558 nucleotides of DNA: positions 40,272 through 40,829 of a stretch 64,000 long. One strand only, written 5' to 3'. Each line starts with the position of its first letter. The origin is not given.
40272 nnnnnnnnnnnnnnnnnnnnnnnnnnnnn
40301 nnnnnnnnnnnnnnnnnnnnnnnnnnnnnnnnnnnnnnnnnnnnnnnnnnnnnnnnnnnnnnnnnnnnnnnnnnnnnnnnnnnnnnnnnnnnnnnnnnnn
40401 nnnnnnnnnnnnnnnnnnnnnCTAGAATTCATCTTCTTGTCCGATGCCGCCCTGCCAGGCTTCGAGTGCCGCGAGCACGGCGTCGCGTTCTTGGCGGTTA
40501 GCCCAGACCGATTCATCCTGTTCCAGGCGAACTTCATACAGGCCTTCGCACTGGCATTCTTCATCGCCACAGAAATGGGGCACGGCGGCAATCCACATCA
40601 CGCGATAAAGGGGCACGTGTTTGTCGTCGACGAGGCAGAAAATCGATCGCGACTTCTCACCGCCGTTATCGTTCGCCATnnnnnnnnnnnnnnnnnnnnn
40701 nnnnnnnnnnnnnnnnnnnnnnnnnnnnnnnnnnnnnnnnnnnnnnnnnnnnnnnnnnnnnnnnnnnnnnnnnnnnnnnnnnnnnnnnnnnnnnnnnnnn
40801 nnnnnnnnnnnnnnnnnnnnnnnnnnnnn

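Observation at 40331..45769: A palindromic repeat family (core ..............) occurs only 3' of the selenoprotein gene and 3' of selA.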

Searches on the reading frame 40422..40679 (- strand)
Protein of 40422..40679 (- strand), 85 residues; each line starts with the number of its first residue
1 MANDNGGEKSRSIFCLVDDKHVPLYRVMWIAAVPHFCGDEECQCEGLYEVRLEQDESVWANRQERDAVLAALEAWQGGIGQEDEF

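Call 8: search_protein_families(library=pfam, proteins=[window:40422-40679:-])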
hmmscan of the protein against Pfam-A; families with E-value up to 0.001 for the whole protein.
window:40422-40679:- (85 aa): 0 families
